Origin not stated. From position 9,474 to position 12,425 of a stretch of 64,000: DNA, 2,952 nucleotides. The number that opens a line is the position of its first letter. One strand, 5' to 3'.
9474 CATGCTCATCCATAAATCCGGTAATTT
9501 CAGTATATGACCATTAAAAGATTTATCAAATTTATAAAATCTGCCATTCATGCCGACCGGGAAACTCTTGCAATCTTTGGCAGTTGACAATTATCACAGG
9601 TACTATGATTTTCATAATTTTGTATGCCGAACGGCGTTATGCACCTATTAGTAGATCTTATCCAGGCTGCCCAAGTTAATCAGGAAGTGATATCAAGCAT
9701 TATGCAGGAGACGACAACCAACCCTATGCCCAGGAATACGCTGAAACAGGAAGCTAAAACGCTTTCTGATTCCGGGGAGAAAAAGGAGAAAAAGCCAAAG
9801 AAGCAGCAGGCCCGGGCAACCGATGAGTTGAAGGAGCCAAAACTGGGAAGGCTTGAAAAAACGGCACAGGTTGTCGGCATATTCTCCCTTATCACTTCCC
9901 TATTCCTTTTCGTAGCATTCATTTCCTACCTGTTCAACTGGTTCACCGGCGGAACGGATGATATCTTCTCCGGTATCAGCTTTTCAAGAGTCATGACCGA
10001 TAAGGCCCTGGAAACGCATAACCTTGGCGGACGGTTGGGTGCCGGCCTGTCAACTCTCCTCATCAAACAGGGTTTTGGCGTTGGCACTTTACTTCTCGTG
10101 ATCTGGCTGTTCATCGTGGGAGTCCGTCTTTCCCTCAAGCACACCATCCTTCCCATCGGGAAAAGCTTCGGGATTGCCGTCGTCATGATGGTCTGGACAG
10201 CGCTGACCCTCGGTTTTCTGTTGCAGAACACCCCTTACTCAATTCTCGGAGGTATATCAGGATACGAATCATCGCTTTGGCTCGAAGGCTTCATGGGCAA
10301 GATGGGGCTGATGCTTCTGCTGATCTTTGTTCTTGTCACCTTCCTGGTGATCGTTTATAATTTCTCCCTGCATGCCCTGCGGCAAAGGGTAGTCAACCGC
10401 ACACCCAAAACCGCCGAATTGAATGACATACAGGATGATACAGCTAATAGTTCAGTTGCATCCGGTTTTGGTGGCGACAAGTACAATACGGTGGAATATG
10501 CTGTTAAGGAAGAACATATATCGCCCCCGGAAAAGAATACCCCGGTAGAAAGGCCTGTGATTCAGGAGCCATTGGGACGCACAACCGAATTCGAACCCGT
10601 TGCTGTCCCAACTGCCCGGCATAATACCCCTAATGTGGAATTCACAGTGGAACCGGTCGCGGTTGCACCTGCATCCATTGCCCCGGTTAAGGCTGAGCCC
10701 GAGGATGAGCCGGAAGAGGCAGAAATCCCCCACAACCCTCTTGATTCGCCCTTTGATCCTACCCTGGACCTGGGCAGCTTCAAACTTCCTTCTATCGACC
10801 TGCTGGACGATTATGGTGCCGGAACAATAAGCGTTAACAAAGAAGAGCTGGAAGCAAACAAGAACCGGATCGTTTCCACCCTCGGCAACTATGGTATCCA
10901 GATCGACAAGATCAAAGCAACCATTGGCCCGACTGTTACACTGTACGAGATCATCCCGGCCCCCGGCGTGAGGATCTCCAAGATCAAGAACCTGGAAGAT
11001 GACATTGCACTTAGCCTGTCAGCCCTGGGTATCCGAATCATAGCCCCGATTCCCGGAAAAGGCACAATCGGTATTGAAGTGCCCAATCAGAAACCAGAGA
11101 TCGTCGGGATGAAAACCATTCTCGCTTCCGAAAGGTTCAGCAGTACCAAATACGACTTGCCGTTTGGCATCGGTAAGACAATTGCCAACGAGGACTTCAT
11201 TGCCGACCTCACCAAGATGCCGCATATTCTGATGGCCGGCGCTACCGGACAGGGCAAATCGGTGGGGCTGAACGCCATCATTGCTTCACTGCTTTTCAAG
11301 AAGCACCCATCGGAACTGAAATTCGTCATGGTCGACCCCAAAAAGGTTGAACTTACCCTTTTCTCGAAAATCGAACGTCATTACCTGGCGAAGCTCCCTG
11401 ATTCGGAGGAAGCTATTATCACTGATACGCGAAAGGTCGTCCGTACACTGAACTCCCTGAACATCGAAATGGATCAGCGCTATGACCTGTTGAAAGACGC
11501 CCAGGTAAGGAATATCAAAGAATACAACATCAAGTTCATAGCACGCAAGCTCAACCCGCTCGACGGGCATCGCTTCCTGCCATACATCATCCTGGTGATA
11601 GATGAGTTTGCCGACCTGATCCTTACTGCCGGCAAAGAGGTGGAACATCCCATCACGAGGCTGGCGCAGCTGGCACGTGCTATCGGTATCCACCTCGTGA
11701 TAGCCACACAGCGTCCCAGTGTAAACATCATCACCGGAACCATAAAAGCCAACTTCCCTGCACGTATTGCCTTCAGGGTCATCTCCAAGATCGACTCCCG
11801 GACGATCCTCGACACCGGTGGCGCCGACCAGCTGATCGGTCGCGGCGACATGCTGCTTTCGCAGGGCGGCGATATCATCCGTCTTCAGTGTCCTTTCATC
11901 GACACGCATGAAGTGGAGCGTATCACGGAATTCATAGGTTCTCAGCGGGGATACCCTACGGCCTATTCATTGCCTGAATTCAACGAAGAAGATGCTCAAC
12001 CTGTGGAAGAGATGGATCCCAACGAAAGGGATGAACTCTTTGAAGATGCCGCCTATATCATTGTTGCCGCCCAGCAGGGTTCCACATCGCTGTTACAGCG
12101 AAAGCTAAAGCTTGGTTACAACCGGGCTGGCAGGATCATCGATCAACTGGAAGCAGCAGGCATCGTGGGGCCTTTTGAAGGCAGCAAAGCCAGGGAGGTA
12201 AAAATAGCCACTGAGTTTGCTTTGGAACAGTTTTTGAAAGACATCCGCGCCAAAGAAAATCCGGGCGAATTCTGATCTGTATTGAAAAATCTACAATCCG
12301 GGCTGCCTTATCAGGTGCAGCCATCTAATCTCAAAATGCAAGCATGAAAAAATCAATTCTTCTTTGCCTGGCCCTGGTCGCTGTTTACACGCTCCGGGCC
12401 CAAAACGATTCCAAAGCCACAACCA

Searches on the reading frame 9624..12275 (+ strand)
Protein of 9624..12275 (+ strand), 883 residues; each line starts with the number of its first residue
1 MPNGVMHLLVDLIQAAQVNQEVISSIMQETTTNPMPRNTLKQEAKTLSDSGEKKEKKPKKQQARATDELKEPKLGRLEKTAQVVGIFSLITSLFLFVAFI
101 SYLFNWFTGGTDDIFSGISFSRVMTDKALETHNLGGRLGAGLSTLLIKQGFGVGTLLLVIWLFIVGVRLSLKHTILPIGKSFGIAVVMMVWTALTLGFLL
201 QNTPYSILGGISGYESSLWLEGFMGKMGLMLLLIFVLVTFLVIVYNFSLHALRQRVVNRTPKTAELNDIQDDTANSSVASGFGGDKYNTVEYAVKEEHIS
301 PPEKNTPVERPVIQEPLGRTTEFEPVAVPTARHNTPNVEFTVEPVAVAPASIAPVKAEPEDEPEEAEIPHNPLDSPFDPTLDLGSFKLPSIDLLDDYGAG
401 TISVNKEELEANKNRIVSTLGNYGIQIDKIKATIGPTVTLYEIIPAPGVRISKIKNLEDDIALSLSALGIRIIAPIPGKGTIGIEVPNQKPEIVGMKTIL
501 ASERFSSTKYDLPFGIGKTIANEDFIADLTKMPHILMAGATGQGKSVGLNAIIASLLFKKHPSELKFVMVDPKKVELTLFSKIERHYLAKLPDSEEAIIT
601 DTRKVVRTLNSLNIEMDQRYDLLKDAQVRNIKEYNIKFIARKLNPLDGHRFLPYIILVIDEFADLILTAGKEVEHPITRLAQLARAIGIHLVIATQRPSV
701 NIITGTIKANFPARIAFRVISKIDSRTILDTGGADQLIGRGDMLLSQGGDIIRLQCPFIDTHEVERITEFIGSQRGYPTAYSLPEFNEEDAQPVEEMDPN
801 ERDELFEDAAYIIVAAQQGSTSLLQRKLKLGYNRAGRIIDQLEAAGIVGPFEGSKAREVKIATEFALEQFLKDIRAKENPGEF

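Call 66: search_protein_families(library=pfam, proteins=[window:9624-12275:+], max_evalue=0.00001)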
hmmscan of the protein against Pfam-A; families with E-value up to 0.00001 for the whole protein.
window:9624-12275:+ (883 aa): 4 families
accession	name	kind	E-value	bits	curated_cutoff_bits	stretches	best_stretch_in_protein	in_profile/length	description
PF01580.24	FtsK_SpoIIIE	-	2.4e-50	171.5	24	1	498-700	4-221/221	FtsK/SpoIIIE family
PF17854.6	FtsK_alpha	-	4e-31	107.6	22.9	1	388-488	1-101/101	FtsK alpha domain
PF09397.16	FtsK_gamma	-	6.6e-27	93.5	30.6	1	801-861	2-62/63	Ftsk gamma domain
PF13491.11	FtsK_4TM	-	5.6e-14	52.6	23.1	1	82-256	6-170/171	4TM region of DNA translocase FtsK/SpoIIIE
